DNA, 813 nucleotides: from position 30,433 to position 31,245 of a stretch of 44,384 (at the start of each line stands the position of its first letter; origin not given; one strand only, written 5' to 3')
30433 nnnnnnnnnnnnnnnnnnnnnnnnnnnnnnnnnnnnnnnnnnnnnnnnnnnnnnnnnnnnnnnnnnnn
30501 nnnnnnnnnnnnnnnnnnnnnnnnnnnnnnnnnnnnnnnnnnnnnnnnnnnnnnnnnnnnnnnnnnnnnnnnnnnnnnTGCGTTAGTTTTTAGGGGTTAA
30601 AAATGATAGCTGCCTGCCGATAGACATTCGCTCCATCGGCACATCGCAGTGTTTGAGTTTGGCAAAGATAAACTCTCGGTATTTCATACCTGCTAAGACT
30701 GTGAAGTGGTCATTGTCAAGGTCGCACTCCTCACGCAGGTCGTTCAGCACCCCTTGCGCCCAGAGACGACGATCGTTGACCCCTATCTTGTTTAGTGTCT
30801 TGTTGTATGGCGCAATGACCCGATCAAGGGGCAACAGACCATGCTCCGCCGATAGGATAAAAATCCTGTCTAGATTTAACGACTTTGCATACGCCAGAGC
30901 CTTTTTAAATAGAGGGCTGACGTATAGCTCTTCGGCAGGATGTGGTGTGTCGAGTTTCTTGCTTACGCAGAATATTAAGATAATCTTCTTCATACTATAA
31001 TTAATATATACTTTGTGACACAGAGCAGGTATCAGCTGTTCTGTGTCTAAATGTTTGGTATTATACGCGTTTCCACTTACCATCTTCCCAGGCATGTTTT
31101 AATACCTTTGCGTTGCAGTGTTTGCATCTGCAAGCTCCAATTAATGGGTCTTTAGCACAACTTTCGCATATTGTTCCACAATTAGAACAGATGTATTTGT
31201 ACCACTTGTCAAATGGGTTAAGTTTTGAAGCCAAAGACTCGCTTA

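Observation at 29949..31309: Zinc-ribbon, DUF6884-like and GIY-YIG-like trio as a possible nucleic-acid-targeting effector module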

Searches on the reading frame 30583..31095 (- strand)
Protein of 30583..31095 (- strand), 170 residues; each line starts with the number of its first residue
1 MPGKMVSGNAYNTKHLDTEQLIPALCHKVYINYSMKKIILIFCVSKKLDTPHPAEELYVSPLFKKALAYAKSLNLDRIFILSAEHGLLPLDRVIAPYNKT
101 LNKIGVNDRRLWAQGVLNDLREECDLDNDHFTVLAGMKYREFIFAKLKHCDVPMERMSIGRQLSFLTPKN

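Call 3: search_protein_families(library=pfam, proteins=[window:30583-31095:-], max_evalue=1)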
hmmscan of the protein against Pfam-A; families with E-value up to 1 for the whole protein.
window:30583-31095:- (170 aa): 2 families
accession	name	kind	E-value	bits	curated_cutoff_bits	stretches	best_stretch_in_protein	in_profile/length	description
PF21818.3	DUF6884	-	1.2e-43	148.9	30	1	38-167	1-134/135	Family of unknown function (DUF6884)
PF01875.22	Memo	-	0.019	14.7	27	1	6-88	4-75/269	Memo-like protein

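Call 4: search_protein_families(library=ncbifam, proteins=[window:30583-31095:-], max_evalue=1)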
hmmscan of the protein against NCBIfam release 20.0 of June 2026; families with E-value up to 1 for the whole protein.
window:30583-31095:- (170 aa): 1 family
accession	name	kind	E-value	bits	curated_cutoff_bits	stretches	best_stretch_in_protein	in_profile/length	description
NF052629.1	SrfG_fam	equivalog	0.081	12.2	430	1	27-71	220-264/324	SrfG family effector protein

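Call 5: search_protein_families(library=padloc, proteins=[window:30583-31095:-], max_evalue=1)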
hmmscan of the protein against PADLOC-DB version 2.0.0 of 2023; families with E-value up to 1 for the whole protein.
window:30583-31095:- (170 aa): 3 families
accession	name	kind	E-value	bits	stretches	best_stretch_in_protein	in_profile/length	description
PDLC04712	PDC-M57A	-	6.2e-55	183.3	1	35-168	1-134/138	-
PDLC02815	DpdC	-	0.0025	15.3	1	49-103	50-103/312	DpdC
PDLC02818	DpdC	-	0.0066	13.7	1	49-101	52-103/319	DpdC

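Call 12: find_homologous_proteins(query=window:30583-30993:-)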
Query window:30583-30993:- (136 aa): 86 proteins with E <= 0.001 among 98 candidates.
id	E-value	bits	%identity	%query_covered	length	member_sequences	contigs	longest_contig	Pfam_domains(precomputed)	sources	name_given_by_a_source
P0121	3.2e-85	301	100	100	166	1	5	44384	PF21818.4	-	-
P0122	3.7e-67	243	79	100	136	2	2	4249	PF21818.4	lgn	-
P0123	9.1e-45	170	60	96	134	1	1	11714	PF21818.4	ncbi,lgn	-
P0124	8.8e-44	167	62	97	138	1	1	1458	PF21818.4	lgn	-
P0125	4.6e-42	162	59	99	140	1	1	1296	PF21818.4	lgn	-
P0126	3.4e-40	156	57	99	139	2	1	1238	PF21818.4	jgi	jgi:cytoplasmic iron level regulating protein YaaA (DUF328/UPF0246 family)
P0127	7.4e-39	151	55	99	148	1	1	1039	PF21818.4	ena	-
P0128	8.4e-39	151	55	99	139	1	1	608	PF21818.4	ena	-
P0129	1.4e-38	150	54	100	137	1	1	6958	PF21818.4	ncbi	-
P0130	2.6e-38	149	56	99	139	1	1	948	PF21818.4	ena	-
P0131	6.7e-38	148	53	99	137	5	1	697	PF21818.4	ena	-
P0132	6.8e-38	148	54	100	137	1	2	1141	PF21818.4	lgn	-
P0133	1.1e-37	147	54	99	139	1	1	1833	PF21818.4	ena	-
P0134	1.3e-37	147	57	97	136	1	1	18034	PF21818.4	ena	-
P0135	1.3e-37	147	54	100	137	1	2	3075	PF21818.4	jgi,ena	-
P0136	1.3e-37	147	54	100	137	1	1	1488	PF21818.4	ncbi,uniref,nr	ncbi:hypothetical protein MAR621_04122 [Maribacter dokdonensis]|uniref:DUF6884 domain-containing pro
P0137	1.4e-37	147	54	100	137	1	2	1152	PF21818.4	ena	-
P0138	1.5e-37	147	53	99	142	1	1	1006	PF21818.4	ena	-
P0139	1.5e-37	147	54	99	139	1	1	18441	PF21818.4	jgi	-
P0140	1.8e-37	147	54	100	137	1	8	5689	PF21818.4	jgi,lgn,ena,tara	tara:strand:- start:640 stop:1053 length:414 start_codon:yes stop_codon:yes gene_type:complete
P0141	1.8e-37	147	54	100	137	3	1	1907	PF21818.4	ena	-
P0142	2.5e-37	146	54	100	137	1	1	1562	PF21818.4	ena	-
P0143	3.4e-37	146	53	100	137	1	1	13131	PF21818.4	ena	-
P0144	3.9e-37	146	58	98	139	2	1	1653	PF21818.4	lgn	-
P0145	4.8e-37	145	54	100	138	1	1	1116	PF21818.4,PF03883.21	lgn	-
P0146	6.5e-37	145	53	98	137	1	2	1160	PF21818.4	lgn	-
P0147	6.7e-37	145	54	100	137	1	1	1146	PF21818.4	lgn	-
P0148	9.5e-37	144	54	100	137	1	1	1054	PF21818.4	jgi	-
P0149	9.7e-37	144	56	100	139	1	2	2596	PF21818.4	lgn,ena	-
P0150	1.4e-36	144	53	100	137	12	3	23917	PF21818.4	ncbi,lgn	-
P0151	1.7e-36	144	53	98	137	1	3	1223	PF21818.4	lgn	-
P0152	1.7e-36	144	53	98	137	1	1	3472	PF21818.4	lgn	-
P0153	2.0e-36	143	52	100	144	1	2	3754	PF21818.4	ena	-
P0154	2.1e-36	143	53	99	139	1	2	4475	PF21818.4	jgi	jgi:cytoplasmic iron level regulating protein YaaA (DUF328/UPF0246 family)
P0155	2.1e-36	143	52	100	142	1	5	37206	PF21818.4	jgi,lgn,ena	-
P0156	2.2e-36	143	53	96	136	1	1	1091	PF21818.4,PF03883.21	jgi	jgi:hypothetical protein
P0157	2.3e-36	143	56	98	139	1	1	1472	PF21818.4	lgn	-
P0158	3.4e-36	143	54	100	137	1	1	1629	PF21818.4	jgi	-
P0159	3.4e-36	143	53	100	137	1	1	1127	PF21818.4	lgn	-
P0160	3.5e-36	143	53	100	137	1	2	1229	PF21818.4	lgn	-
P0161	3.6e-36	143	52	100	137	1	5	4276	PF21818.4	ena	-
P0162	4.4e-36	142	53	93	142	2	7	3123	PF21818.4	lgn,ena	-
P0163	4.5e-36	142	54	100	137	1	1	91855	PF21818.4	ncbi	-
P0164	4.9e-36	142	53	100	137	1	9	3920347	PF21818.4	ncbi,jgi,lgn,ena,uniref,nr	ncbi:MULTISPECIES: DUF6884 domain-containing protein [Flavobacteriaceae]|jgi:hypothetical protein|un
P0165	5.4e-36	142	53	99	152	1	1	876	PF21818.4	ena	-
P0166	6.8e-36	142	53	100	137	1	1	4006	PF21818.4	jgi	-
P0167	8.6e-36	141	53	98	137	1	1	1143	PF21818.4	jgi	jgi:hypothetical protein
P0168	9.2e-36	141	52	100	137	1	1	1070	PF21818.4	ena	-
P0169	9.9e-36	141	54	97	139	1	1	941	PF21818.4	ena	-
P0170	1.0e-35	141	54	97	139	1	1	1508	PF21818.4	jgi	-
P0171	1.0e-35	141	53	100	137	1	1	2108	PF21818.4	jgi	jgi:cytoplasmic iron level regulating protein YaaA (DUF328/UPF0246 family)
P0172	1.3e-35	141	52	100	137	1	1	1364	PF21818.4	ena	-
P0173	1.6e-35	140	53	97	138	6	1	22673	PF21818.4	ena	-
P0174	2.4e-35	140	52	100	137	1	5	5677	PF21818.4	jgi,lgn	-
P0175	4.1e-35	139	55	97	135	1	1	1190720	PF21818.4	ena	-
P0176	5.0e-35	139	56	97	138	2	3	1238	PF21818.4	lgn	-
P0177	5.7e-35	139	52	97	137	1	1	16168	PF21818.4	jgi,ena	-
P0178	1.3e-34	137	52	100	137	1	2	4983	PF21818.4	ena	-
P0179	2.5e-34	137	52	100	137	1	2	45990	PF21818.4,PF03883.21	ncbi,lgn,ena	-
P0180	5.0e-34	136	51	100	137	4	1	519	PF21818.4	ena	-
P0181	5.4e-34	135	51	100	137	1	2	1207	PF21818.4,PF03883.21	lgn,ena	-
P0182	1.5e-33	134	51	98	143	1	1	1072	PF21818.4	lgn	-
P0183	1.6e-33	134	50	98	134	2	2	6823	PF21818.4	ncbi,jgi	ncbi:MAG: DUF6884 domain-containing protein [Anaerolineales bacterium]|jgi:hypothetical protein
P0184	2.1e-33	134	51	96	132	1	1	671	PF21818.4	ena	-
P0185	3.8e-33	133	52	96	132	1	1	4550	PF21818.4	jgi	-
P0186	2.5e-32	130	47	99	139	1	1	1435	PF21818.4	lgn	-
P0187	3.2e-32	130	52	94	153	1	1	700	PF21818.4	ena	-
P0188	4.7e-32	129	53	98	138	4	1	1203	PF21818.4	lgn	-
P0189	8.6e-32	128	49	96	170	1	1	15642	PF21818.4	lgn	-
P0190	1.3e-31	128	53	97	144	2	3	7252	PF21818.4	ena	-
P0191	8.2e-31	125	49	99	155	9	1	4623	PF21818.4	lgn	-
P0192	9.3e-31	125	49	99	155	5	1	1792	PF21818.4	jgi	-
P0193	6.3e-30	122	48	98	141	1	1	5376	PF21818.4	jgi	-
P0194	1.0e-29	122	45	97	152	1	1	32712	PF21818.4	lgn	-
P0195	6.5e-25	106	44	96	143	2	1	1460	PF21818.4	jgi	jgi:hypothetical protein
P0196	2.6e-24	104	56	74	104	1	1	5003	PF21818.4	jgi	-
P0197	4.1e-24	103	59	70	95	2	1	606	PF21818.4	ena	-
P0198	3.9e-22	97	64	61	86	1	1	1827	PF21818.4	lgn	-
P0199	4.3e-22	97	45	93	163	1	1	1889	PF21818.4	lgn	-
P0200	4.6e-22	97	44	97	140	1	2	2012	PF21818.4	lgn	-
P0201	1.5e-21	95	43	99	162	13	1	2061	PF21818.4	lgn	-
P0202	2.4e-21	95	44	97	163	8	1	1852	PF21818.4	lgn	-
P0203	3.1e-21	94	45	99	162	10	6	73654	PF21818.4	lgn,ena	-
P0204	1.3e-19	89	42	98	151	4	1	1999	PF21818.4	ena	-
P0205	3.2e-19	88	41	97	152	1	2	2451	PF21818.4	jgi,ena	jgi:hypothetical protein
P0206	9.3e-13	67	48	70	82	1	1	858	PF21818.4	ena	-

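Call 21: find_encoding_contigs(protein=P0122, flank=5000)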
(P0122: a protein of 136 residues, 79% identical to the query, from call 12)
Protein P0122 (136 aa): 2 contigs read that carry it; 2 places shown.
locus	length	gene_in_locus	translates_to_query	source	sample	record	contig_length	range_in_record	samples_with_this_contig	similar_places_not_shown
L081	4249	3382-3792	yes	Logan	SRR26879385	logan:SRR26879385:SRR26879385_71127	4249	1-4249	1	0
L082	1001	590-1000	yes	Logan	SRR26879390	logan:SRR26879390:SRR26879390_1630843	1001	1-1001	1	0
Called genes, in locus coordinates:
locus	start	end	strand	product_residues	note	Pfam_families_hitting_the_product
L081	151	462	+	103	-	-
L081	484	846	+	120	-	-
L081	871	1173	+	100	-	-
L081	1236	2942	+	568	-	PF00520:Ion_trans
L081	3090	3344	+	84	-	-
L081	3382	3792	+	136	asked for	PF21818:DUF6884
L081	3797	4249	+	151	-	?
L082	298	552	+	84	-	-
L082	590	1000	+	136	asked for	PF21818:DUF6884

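Call 22: find_encoding_contigs(protein=P0121, flank=10000)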
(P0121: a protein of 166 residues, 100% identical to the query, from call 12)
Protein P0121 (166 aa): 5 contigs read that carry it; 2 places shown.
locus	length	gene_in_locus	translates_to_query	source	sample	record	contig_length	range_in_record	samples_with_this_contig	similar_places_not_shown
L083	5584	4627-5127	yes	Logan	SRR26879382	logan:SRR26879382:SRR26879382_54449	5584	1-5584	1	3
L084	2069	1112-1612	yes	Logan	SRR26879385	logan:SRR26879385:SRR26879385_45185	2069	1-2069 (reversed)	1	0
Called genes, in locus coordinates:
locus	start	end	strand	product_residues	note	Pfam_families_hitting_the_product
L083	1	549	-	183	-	?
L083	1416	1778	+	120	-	-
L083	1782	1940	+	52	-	-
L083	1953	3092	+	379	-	PF19672:DUF6175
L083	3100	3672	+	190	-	-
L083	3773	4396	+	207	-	-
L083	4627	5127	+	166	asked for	PF21818:DUF6884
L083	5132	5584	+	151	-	?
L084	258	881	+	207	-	-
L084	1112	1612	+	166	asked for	PF21818:DUF6884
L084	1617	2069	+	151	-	?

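Call 62: find_encoding_contigs(protein=P0203, flank=4000, max_places=3)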
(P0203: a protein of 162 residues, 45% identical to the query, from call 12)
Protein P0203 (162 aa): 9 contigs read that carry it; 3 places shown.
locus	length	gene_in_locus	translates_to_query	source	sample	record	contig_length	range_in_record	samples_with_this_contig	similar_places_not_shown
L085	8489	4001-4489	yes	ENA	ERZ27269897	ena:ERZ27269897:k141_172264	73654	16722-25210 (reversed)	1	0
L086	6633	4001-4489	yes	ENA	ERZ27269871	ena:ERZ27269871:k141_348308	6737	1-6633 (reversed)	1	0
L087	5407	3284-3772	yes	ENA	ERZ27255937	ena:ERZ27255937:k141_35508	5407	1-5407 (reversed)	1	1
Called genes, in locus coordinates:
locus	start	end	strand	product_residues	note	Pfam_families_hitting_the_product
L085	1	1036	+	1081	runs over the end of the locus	PF23952:LRR_EndoS (faint), PF12799:LRR_4 (weak), PF18998:Flg_new_2 (weak), PF18962:Por_Secre_tail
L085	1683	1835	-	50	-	-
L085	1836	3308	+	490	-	PF12799:LRR_4 (faint)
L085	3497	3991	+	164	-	-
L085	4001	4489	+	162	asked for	PF21818:DUF6884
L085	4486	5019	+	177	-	PF20815:GIY_YIG_2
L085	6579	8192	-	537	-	PF14322:SusD-like_3, PF07980:SusD_RagB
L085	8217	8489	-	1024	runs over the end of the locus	PF13620:CarboxypepD_reg, PF13715:CarbopepD_reg_2, PF07715:Plug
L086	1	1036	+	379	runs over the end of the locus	?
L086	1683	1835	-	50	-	-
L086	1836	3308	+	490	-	PF12799:LRR_4 (faint)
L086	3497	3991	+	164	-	-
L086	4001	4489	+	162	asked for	PF21818:DUF6884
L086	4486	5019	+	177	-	PF20815:GIY_YIG_2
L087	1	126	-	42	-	?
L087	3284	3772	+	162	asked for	PF21818:DUF6884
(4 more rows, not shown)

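Call 63: find_encoding_contigs(protein=P0194, flank=4000, max_places=2)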
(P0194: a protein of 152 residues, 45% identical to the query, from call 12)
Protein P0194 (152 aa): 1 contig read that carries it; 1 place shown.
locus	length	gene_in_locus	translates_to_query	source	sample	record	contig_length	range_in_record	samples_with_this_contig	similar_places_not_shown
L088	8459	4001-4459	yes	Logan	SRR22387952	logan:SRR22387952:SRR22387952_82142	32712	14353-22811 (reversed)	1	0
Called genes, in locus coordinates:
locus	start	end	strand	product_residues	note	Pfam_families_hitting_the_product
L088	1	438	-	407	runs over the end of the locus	PF07885:Ion_trans_2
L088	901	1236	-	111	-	-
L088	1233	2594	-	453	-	PF01935:DUF87, PF04851:ResIII (faint), PF10412:TrwB_AAD_bind (weak), PF13401:AAA_22 (faint), PF19044:P-loop_TraG (weak), PF25199:nSTAND_NTPase5 (faint)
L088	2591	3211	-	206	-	-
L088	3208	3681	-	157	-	-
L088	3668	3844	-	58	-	-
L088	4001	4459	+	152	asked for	PF21818:DUF6884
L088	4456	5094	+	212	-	PF26468:GIY_YIG_3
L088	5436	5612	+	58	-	-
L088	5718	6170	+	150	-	PF04002:RadC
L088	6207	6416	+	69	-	-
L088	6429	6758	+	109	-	-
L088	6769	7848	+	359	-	PF19587:DUF6094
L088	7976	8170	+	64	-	-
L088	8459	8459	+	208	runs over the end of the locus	-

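Call 64: find_encoding_contigs(protein=P0204, flank=4000, max_places=2)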
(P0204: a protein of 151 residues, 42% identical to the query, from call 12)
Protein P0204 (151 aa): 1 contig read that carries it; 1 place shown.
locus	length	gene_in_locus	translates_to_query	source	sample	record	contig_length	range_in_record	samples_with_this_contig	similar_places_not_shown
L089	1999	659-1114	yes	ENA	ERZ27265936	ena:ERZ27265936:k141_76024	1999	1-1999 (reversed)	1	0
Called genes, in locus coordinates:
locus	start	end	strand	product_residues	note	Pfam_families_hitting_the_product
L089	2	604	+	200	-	?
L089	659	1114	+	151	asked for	PF21818:DUF6884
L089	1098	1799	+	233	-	PF26468:GIY_YIG_3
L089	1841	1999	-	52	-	?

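Call 65: find_encoding_contigs(protein=P0205, flank=4000, max_places=2)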
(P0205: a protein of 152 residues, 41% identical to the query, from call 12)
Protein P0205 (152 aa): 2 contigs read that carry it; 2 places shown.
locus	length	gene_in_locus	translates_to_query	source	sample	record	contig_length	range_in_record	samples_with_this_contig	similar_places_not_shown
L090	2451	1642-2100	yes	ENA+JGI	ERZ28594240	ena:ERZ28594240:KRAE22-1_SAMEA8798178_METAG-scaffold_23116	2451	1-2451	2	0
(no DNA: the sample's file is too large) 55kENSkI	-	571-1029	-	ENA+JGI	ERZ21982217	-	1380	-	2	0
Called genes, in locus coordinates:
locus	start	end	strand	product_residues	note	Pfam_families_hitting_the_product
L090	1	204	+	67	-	?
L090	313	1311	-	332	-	-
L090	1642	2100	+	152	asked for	PF21818:DUF6884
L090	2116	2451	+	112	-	?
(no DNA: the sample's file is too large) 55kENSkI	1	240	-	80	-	?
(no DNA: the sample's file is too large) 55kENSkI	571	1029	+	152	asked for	PF21818:DUF6884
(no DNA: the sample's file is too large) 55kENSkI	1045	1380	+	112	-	?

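Call 67: search_protein_families(library=pfam, proteins=[L085:4486-5016:+, L088:4456-5091:+, L089:1098-1796:+, L085:3497-3988:+, L085:4001-4486:+], max_evalue=0.1)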
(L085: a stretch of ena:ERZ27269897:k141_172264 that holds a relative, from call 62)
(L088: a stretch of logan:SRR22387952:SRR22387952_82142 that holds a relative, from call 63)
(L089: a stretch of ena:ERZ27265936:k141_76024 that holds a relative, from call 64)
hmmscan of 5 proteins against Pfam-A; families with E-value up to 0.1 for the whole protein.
L085:4486-5016:+ (177 aa): 1 family
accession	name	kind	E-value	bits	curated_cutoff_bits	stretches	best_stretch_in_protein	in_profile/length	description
PF20815.3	GIY_YIG_2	-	7.4e-26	91.4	22.4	1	25-174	1-153/153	GIY-YIG catalytic domain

L088:4456-5091:+ (212 aa): 2 families
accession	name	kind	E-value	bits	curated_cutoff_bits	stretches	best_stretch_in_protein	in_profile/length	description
PF10737.14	GerPC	-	0.054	13.9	22.4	1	70-157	71-160/174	Spore germination protein GerPC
PF20420.3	DUF6702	-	0.083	13.3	24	0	94-139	32-75/141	Domain of unknown function (DUF6702)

L089:1098-1796:+ (233 aa): 0 families

L085:3497-3988:+ (164 aa): 1 family
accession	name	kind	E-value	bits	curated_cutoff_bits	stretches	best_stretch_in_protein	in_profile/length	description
PF17257.7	DUF5323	-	0.016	15.5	25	1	100-131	6-37/62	Family of unknown function (DUF5323)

L085:4001-4486:+ (162 aa): 1 family
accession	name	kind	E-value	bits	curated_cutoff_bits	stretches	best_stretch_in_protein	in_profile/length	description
PF21818.3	DUF6884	-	6e-35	120.8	30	1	23-133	1-107/135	Family of unknown function (DUF6884)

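Call 92: search_protein_families(library=padloc, proteins=[L085:4486-5016:+, L085:4001-4486:+, L085:3497-3988:+, L089:1098-1796:+, L089:659-1111:+], max_evalue=0.001)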
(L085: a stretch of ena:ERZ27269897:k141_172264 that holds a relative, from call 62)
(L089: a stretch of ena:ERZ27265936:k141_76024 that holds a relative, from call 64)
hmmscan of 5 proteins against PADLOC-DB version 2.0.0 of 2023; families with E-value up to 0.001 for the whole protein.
L085:4486-5016:+ (177 aa): 0 families

L085:4001-4486:+ (162 aa): 1 family
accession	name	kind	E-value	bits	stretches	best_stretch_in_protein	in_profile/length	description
PDLC04712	PDC-M57A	-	1e-39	134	1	21-147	2-122/138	-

L085:3497-3988:+ (164 aa): 0 families

L089:1098-1796:+ (233 aa): 2 families
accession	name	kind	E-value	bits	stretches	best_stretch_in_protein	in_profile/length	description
PDLC04714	PDC-M57B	-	5.4e-77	256.6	1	1-230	1-234/238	-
PDLC04713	PDC-M57B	-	4.8e-19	66.8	1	35-210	26-191/211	-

L089:659-1111:+ (151 aa): 3 families
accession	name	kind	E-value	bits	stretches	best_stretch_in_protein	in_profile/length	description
PDLC04712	PDC-M57A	-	8.7e-37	124.6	1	14-147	3-134/138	-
PDLC02815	DpdC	-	1.7e-05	22.4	1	23-83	47-107/312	DpdC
PDLC02818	DpdC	-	0.00021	18.7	1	22-77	48-103/319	DpdC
